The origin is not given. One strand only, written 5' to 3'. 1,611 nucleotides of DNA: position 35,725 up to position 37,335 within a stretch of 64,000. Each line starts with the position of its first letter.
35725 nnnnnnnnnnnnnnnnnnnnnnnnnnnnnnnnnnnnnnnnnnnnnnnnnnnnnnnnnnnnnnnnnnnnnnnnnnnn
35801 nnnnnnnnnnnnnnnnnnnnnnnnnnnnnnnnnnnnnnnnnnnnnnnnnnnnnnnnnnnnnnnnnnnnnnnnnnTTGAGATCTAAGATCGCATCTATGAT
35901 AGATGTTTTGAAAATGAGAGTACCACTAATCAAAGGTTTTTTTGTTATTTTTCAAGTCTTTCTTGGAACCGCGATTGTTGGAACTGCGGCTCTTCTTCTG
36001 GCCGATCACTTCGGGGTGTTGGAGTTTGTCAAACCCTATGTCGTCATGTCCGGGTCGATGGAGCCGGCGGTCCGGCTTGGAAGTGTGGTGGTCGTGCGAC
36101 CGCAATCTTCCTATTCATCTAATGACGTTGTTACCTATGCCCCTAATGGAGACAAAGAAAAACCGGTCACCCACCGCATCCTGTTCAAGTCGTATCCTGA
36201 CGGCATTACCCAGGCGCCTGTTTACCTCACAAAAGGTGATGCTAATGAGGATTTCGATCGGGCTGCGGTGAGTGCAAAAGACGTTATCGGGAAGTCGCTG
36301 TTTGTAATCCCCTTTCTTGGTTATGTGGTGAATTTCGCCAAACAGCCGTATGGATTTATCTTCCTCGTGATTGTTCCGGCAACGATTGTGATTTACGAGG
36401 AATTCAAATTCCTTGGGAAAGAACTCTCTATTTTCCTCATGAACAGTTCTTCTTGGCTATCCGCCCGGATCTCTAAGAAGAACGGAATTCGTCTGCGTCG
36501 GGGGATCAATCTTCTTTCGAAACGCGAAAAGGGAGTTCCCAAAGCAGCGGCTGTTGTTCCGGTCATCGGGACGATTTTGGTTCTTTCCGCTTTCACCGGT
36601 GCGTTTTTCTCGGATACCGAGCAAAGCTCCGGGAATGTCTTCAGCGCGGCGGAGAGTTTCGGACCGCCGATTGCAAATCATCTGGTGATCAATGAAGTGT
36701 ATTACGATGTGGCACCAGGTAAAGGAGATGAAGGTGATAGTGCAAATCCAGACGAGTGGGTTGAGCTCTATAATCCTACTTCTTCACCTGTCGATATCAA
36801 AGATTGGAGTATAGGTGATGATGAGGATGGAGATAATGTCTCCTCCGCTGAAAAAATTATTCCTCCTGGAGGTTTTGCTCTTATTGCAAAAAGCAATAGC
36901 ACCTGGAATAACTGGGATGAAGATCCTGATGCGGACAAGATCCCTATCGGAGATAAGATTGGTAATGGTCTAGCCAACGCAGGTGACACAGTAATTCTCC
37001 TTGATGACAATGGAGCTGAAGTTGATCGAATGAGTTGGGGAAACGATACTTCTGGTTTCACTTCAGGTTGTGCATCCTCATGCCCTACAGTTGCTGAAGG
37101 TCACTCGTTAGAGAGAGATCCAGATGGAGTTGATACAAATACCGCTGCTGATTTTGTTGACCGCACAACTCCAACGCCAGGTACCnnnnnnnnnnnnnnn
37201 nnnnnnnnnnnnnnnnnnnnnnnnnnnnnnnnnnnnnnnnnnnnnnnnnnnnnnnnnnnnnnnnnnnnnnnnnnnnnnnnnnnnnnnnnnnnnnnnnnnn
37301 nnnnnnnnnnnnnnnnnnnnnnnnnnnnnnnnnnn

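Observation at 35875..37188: SipW-type signal peptidase fused in frame to its own substrate-like LTD domain (internal SipW-cognate signal motif, no internal start or stop)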

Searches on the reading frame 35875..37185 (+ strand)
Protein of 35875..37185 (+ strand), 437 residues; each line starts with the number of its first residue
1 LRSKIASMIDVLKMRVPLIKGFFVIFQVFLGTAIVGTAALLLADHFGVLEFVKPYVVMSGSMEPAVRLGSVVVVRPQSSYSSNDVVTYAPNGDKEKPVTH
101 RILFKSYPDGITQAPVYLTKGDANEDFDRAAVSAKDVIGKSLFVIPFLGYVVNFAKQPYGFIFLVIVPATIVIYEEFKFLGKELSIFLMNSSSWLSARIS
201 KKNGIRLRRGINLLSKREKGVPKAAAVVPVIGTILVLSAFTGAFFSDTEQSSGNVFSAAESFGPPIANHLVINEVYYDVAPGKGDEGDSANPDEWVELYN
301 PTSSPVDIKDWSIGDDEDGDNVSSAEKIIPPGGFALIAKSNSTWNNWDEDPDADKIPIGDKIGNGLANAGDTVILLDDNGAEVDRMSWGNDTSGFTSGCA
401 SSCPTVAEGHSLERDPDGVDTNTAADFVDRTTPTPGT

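Call 3: search_protein_families(library=pfam, proteins=[window:35875-37185:+], max_evalue=0.01)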
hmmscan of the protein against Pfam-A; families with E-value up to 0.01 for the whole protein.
window:35875-37185:+ (437 aa): 1 family
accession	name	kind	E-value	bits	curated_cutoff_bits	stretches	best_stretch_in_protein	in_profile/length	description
PF00932.25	LTD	-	1.2e-18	67.9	34.3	1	268-389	6-108/109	Lamin Tail Domain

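Call 4: search_protein_families(library=ncbifam, proteins=[window:35875-37185:+], max_evalue=0.01)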
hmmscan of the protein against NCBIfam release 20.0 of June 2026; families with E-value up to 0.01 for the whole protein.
window:35875-37185:+ (437 aa): 3 families
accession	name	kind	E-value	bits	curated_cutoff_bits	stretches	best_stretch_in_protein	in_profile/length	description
NF046067.1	SigPepSipWBacil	equivalog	2.4e-25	89.2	190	1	56-176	42-161/189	signal peptidase I SipW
TIGR02228.1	sigpep_I_arch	equivalog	2.8e-24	85.8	51.85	1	44-178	30-156/158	signal peptidase I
TIGR02227.1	sigpep_I_bact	equivalog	0.008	16.1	47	0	49-102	17-74/162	signal peptidase I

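Call 5: find_homologous_proteins(query=window:35875-37185:+, max_evalue=0.001)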
Query window:35875-37185:+ (437 aa): 482 proteins with E <= 0.001 among 8000 candidates; the best 120 are listed.
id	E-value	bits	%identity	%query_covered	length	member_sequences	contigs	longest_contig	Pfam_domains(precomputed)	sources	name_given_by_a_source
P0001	9.6e-286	965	100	98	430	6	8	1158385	PF00932.26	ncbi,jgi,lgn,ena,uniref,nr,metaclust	ncbi:MAG: signal peptidase I [Candidatus Chisholmbacteria bacterium RIFCSPLOWO2_01_FULL_50_28]|unire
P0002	1.1e-117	412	54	85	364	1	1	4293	PF00932.26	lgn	-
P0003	2.0e-109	384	47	97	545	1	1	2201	PF00717.29,PF00932.26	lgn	-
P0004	2.0e-108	381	55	87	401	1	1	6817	PF00932.26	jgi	jgi:signal peptidase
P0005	2.1e-103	365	46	95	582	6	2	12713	PF00932.26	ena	-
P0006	4.3e-103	364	49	88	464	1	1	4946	PF00932.26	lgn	-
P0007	1.1e-101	359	45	97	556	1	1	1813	PF00932.26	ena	-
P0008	1.6e-98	349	45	89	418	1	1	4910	PF00932.26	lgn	-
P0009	1.8e-97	345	43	96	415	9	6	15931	PF00932.26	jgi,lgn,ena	-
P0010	1.6e-96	342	46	93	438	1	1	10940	PF00932.26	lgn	-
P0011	3.8e-96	341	42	98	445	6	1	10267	PF00932.26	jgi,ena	-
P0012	3.0e-95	338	45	88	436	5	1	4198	PF00932.26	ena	-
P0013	4.6e-95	337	42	88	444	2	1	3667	PF00932.26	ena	-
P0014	1.8e-94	335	43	88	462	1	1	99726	PF00932.26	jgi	jgi:signal peptidase I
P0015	5.3e-92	327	46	88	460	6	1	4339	PF00932.26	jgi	-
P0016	5.4e-92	327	45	88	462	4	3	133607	PF00932.26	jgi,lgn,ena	-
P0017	2.4e-87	312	42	96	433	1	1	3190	PF00932.26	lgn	-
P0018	4.9e-87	311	43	98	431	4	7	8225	PF00932.26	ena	-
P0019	4.2e-86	308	42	96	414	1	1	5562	PF00932.26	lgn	-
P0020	6.6e-85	304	43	88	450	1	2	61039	PF00932.26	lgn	-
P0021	4.3e-82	294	41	90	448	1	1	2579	PF00932.26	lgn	-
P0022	4.5e-82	294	40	88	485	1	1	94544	PF00932.26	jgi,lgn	-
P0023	7.7e-82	294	40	93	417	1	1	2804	PF00932.26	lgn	-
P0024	1.6e-81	293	40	95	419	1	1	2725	PF00932.26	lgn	-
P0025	1.6e-80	289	41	88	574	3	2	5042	PF00932.26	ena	-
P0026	6.0e-80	287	40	95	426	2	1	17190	PF00932.26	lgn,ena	-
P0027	9.1e-80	287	39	100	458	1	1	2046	PF00932.26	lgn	-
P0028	5.2e-76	274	39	88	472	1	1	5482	PF00932.26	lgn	-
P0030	1.0e-75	273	38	88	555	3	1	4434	PF00932.26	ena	-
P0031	1.3e-75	273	39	95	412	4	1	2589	PF00932.26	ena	-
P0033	3.0e-74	269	39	94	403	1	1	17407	PF00932.26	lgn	-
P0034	7.0e-74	267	40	95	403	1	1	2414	PF00932.26,PF10502.15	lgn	-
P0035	2.8e-73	265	42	88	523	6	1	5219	PF00932.26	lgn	-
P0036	4.5e-73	265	37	95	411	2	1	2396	PF00932.26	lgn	-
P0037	5.4e-73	264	39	89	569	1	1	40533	PF00932.26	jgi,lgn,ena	-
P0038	5.6e-73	264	39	93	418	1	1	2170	PF00932.26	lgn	-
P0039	1.2e-72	263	39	88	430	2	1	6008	PF00932.26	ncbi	-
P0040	1.3e-72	263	40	89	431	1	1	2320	PF00932.26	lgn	-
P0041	1.3e-72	263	38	91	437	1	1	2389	PF00932.26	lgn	-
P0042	1.3e-72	263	40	86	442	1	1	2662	PF00932.26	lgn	-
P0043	3.5e-72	262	37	91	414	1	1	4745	PF00932.26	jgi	jgi:signal peptidase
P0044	3.6e-72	262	48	54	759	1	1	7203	PF00932.26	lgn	-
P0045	4.7e-72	261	39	62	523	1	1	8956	PF00932.26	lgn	-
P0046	8.8e-72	260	42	87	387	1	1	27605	PF00932.26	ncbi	-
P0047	5.5e-71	258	39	89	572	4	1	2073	PF00932.26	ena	-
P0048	6.3e-71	258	42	88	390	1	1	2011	PF00932.26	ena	-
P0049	1.4e-70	257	37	92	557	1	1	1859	PF00932.26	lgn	-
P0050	2.2e-70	256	41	54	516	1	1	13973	PF00932.26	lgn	-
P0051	1.0e-69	254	39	88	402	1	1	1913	PF00932.26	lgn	-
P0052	1.5e-69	253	53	33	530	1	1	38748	PF00932.26,PF10502.15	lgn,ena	-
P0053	1.9e-69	253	39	88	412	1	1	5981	PF00932.26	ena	-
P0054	2.4e-69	252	35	95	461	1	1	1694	PF00932.26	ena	-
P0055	4.0e-69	252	39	89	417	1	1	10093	PF00932.26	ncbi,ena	-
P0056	7.1e-69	251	37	86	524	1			PF00932.26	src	-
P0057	1.6e-68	250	35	99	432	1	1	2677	PF00932.26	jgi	-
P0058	1.7e-68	250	40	88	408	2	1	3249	PF00932.26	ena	-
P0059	2.4e-68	249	41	88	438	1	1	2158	PF00932.26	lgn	-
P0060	5.7e-68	248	40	88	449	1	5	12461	PF00932.26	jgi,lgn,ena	-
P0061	8.2e-68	247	50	33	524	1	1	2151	PF00932.26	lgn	-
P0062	9.4e-68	247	48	45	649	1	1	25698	PF00932.26,PF12389.14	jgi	jgi:signal peptidase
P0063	1.6e-67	246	37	92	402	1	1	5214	PF00932.26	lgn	-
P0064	5.0e-67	245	39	94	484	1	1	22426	PF00932.26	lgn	-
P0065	9.6e-67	244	40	89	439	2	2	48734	PF00932.26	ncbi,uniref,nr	ncbi:signal peptidase I [Candidatus Woesebacteria bacterium RBG_16_40_11]|uniref:Signal peptidase I 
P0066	6.0e-66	241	35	95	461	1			PF00932.26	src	-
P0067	8.1e-66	241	37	100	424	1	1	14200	PF00932.26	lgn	-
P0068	1.2e-65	240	36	95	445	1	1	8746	PF00717.29,PF00932.26,PF10502.15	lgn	-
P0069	2.6e-65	239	40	88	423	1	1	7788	PF00932.26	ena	-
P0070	4.0e-65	238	45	66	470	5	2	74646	PF00932.26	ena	-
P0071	1.1e-64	237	37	86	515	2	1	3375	PF00932.26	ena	-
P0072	1.4e-64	237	37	95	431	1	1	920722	PF00932.26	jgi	jgi:signal peptidase I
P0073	1.8e-64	236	38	88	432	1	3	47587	PF00932.26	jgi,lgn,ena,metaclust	metaclust:\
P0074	2.0e-64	236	35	61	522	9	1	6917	PF00932.26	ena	-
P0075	2.1e-64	236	38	88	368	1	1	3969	PF00932.26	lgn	-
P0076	4.3e-64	235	38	96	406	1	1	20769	PF00932.26,PF10502.15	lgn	-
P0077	6.1e-64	235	35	53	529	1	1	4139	PF00932.26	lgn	-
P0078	6.2e-64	235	39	88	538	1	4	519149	PF00932.26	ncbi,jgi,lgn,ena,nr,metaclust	ncbi:MAG TPA: signal peptidase I [Patescibacteria group bacterium]|nr:signal peptidase I [Patescibac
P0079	1.9e-63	233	37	90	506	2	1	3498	PF00932.26,PF10502.15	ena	-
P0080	3.0e-63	232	36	95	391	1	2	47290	PF00932.26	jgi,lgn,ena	-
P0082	1.5e-62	230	35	60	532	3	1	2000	PF00932.26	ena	-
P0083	1.5e-62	230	40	92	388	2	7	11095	PF00932.26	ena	-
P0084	1.5e-62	230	32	88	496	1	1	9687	PF00932.26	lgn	-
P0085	2.6e-62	229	36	98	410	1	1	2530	PF00932.26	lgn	-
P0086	8.6e-62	228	38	88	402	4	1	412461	PF00932.26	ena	-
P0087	1.1e-61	227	36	95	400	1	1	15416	PF00932.26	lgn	-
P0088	1.4e-61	227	39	88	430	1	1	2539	PF00932.26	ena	-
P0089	2.5e-61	226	37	88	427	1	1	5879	PF00932.26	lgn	-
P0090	5.5e-61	225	44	67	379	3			PF00932.26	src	-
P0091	3.3e-60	222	38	87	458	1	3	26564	PF00932.26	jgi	-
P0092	3.9e-60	222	37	96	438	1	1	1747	PF00932.26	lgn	-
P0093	4.6e-60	222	51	38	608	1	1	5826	PF00932.26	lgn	-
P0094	5.4e-60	222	38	96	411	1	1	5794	PF00932.26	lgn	-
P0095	5.7e-60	222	42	43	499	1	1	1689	PF00932.26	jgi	jgi:hypothetical protein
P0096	6.8e-60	221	37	87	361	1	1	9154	PF00932.26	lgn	-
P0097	1.7e-59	220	37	88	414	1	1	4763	PF00932.26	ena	-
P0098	2.1e-59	220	39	61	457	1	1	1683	PF00932.26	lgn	-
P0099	2.2e-59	220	35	96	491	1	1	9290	PF00932.26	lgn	-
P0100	4.0e-59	219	37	88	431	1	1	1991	PF00932.26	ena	-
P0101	6.5e-59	218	40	87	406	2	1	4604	PF00932.26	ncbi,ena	-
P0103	1.4e-58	217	38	94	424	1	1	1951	PF00932.26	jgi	jgi:signal peptidase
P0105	4.0e-58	215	44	65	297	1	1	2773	PF00932.26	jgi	jgi:hypothetical protein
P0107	9.3e-58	214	36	89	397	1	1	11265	PF00717.29,PF00932.26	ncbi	-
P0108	1.0e-57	214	37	88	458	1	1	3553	PF00932.26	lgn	-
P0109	1.2e-57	214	36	96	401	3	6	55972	PF00932.26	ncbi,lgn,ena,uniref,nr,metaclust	ncbi:signal peptidase I [Candidatus Woesebacteria bacterium RIFCSPHIGHO2_01_FULL_41_10]|uniref:Signa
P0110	1.8e-57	213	37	88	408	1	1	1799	PF00932.26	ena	-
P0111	2.0e-57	213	46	56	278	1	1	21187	-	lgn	-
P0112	2.9e-57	213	36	97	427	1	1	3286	PF00932.26,PF10502.15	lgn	-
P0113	5.2e-57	212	48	48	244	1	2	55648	PF00932.26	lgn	-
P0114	6.9e-57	211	37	96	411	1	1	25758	PF00932.26,PF10502.15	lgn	-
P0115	7.7e-57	211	34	95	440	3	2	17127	PF00717.29,PF00932.26,PF10502.15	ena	-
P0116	8.3e-57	211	39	79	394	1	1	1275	PF00932.26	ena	-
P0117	1.3e-56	210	38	88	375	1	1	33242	PF00932.26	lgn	-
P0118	2.0e-56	210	36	95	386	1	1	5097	PF00932.26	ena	-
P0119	2.6e-56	209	36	88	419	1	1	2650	PF00932.26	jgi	jgi:signal peptidase I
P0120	2.7e-56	209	37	96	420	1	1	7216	PF00932.26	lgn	-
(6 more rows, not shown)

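Call 12: find_encoding_contigs(protein=P0113, flank=8000, max_places=2)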
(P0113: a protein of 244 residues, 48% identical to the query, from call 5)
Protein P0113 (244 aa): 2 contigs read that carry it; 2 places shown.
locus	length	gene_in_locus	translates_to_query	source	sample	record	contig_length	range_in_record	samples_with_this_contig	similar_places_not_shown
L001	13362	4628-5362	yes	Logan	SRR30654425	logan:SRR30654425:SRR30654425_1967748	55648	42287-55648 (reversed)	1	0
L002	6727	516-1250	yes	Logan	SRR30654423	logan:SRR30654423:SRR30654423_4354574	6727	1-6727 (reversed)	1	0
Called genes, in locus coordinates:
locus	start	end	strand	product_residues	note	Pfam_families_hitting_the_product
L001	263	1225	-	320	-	PF00768:Peptidase_S11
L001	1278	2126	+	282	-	PF03372:Exo_endo_phos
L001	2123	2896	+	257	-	PF02673:BacA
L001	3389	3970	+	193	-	PF12389:Peptidase_M73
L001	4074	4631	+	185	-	-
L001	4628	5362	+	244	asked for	PF00932:LTD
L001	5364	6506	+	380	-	PF00353:HemolysinCabind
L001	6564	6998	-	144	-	-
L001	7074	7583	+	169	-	-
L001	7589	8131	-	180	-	PF04203:Sortase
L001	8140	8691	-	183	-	-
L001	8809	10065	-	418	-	PF13620:CarboxypepD_reg (weak)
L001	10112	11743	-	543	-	-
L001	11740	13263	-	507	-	-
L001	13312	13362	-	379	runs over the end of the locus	PF01041:DegT_DnrJ_EryC1, PF01212:Beta_elim_lyase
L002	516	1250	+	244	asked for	PF00932:LTD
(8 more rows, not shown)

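Call 13: find_encoding_contigs(protein=P0111, flank=8000, max_places=2)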
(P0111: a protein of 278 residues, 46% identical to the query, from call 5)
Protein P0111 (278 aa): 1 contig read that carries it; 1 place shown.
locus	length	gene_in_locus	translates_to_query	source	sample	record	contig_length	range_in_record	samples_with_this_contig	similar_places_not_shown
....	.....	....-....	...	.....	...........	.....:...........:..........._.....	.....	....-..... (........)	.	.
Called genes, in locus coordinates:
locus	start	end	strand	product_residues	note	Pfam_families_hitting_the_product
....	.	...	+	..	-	?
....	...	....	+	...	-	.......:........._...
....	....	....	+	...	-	-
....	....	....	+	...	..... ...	-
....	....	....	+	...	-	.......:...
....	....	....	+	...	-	-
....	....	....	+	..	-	-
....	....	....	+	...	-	-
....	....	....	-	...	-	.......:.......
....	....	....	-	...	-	-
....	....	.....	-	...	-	-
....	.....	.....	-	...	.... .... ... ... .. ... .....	-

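Call 14: find_encoding_contigs(protein=P0062, flank=8000, max_places=2)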
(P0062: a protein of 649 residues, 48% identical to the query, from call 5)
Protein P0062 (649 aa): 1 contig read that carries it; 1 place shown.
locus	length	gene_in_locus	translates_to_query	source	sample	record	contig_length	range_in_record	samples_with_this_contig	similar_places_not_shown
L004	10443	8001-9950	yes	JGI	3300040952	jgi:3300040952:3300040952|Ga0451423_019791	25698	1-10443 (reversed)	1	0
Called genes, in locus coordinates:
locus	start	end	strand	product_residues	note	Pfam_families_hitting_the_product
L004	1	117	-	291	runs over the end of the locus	PF00892:EamA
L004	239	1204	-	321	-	-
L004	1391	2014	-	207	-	PF00697:PRAI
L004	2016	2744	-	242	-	-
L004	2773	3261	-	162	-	-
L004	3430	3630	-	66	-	-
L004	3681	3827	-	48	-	-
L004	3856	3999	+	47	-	-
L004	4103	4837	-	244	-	-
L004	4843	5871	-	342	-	-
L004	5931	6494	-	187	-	-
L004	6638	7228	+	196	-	-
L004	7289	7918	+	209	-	PF12389:Peptidase_M73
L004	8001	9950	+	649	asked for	PF12389:Peptidase_M73 (weak), PF00932:LTD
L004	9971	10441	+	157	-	?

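Call 21: find_related_loci(query=A2, collection=genome_contigs, flank=6000)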
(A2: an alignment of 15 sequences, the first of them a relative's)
Query A2 (430 aa) in genome_contigs; peptide patterns used: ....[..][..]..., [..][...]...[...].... (x = any residue, [..] = any of these).
351 stretches matched a pattern; 323 encode a relative of the query (tblastn E <= 1e-3); the best 80 are kept; 80 distinct loci.
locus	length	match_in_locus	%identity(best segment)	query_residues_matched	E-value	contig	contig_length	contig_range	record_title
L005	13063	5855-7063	46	46-429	1e-97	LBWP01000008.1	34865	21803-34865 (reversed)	MAG: Candidatus Woesebacteria bacterium GW2011_GWA1_39_21 UT39_C0008, whole genome shotgun sequence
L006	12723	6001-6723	55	17-256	2e-77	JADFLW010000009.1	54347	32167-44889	MAG: Patescibacteria group bacterium isolate B55T1B8 B55T1B8_NODE775, whole genome shotgun sequence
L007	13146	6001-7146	40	41-429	4e-76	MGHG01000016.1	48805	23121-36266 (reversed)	MAG: Candidatus Woesebacteria bacterium RIFCSPLOWO2_01_FULL_39_23 rifcsplowo2_01_scaffold_702, whole genome shotgun sequ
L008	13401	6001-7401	38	46-429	1e-75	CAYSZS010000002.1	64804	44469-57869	MAG TPA_asm: uncultured Gammaproteobacteria bacterium isolate SRP050083_co1_18 genome assembly, contig: NODE_89_length_6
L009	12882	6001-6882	45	46-332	2e-69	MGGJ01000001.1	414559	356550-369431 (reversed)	MAG: Candidatus Woesebacteria bacterium RIFCSPHIGHO2_01_FULL_39_32 rifcsphigho2_01_scaffold_107, whole genome shotgun se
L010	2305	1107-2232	44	48-338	3e-69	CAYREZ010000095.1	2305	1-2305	MAG TPA_asm: uncultured Gammaproteobacteria bacterium isolate SRP050083_co1_461 genome assembly, contig: NODE_36375_leng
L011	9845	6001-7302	40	16-429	2e-78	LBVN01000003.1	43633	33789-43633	MAG: Candidatus Woesebacteria bacterium GW2011_GWB1_38_8b UT10_C0003, whole genome shotgun sequence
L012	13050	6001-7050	35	27-429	1e-61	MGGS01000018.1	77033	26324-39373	MAG: Candidatus Woesebacteria bacterium RIFCSPHIGHO2_02_FULL_42_20 rifcsphigho2_02_scaffold_555, whole genome shotgun se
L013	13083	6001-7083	38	31-430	4e-60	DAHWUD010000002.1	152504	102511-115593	MAG TPA_asm: Candidatus Amesbacteria bacterium isolate clean1528 NODE_2_length_152504_cov_61.873152, whole genome shotgu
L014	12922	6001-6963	38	48-332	2e-59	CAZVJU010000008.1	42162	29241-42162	MAG TPA_asm: uncultured Gammaproteobacteria bacterium isolate SRP050083_co3_9 genome assembly, contig: NODE_560_length_4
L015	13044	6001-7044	35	48-429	1e-56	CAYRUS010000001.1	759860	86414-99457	MAG TPA_asm: uncultured Gammaproteobacteria bacterium isolate SRP144015_co1_9 genome assembly, contig: NODE_2_length_759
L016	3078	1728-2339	48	46-256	1e-56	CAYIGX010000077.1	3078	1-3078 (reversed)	MAG TPA_asm: uncultured Candidatus Saccharibacteria bacterium isolate ERP119705_co21_195 genome assembly, contig: NODE_4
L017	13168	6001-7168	43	4-429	3e-53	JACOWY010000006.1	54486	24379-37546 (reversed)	MAG: Candidatus Chisholmbacteria bacterium isolate NC_groundwater_139_Ag_S-0.1um_49_11 S4_GD2017_2_S1_scaffold_1672, who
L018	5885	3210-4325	31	13-384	2e-51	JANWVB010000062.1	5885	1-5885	MAG: Patescibacteria group bacterium isolate SKYG105 NODE_62_length_5885_cov_3.233471, whole genome shotgun sequence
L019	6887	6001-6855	38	41-308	3e-51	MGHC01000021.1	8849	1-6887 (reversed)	MAG: Candidatus Woesebacteria bacterium RIFCSPLOWO2_01_FULL_39_10 rifcsplowo2_01_scaffold_47194, whole genome shotgun se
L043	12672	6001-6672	33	1-255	1e-32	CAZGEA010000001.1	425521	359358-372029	MAG TPA_asm: uncultured Gammaproteobacteria bacterium isolate SRP286056_co1_758 genome assembly, contig: NODE_3_length_4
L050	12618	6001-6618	40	27-252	2e-31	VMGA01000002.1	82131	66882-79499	MAG: Microgenomates group bacterium Gr01-1014_16 G01um101416_scaffold_243, whole genome shotgun sequence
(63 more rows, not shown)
